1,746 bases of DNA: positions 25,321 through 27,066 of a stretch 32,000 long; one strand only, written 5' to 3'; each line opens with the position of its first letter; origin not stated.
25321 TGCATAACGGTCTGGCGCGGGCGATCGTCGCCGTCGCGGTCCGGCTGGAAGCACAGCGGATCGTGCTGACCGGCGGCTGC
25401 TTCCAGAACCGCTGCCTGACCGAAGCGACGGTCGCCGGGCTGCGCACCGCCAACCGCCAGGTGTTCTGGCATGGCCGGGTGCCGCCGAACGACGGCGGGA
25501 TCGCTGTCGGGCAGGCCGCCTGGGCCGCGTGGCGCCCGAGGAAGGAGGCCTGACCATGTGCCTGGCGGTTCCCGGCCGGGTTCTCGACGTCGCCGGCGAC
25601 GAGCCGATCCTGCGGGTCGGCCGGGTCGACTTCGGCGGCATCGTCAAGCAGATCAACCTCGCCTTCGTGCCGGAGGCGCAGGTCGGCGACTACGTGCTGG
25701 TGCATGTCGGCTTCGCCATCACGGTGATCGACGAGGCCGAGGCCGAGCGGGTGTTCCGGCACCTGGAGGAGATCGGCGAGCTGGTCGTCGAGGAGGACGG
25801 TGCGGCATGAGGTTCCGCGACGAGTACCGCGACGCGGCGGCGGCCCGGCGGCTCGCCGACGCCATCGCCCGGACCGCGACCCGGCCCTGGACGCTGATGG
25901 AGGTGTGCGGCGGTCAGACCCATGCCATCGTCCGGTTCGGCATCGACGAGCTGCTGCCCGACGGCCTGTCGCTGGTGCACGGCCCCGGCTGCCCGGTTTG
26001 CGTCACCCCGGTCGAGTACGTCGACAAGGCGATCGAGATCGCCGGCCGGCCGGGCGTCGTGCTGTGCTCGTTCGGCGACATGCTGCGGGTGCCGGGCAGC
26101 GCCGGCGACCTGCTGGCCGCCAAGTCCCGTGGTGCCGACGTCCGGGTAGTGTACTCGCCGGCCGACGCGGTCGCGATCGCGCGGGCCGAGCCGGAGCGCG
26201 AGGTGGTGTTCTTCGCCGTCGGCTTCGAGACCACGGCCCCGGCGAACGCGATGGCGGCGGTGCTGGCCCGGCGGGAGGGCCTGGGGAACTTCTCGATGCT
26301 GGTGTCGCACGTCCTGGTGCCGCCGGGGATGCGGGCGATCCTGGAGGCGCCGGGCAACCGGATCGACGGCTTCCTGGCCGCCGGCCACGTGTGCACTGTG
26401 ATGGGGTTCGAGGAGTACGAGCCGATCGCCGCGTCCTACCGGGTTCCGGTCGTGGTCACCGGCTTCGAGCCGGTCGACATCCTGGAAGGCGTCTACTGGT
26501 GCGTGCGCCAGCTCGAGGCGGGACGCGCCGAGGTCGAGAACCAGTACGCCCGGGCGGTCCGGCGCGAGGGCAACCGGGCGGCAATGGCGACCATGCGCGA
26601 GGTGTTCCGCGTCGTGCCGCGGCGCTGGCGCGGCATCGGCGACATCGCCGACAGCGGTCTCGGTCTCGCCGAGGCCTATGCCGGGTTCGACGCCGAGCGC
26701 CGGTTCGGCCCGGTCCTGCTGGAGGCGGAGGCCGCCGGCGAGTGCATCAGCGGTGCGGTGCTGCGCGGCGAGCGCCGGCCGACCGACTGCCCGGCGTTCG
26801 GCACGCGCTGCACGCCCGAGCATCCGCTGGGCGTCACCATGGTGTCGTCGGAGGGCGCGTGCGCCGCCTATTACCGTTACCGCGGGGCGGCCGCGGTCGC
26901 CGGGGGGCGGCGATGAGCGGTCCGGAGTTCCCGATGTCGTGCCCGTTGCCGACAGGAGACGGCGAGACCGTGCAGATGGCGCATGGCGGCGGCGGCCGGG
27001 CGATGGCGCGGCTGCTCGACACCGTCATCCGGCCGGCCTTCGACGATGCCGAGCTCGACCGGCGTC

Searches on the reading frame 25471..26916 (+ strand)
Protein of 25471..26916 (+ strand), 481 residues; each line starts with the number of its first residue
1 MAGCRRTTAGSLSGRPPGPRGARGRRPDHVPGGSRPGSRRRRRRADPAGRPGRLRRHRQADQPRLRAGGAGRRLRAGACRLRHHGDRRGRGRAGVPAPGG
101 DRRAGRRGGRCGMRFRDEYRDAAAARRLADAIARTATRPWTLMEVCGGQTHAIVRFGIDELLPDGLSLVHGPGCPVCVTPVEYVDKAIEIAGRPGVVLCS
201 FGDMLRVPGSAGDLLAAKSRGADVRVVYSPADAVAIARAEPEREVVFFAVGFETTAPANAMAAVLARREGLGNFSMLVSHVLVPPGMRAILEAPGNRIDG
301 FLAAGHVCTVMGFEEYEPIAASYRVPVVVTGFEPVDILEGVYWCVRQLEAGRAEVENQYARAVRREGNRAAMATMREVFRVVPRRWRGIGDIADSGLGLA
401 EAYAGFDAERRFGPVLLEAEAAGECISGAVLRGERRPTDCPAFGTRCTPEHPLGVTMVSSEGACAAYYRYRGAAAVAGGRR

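Call 62: search_protein_families(library=pfam, proteins=[window:25471-26916:+], max_evalue=0.00001)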
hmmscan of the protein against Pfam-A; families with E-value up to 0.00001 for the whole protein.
window:25471-26916:+ (481 aa): 1 family
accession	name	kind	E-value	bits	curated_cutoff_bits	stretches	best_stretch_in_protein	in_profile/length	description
PF01924.21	HypD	-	1.5e-148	495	25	1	125-471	3-351/351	Hydrogenase formation hypA family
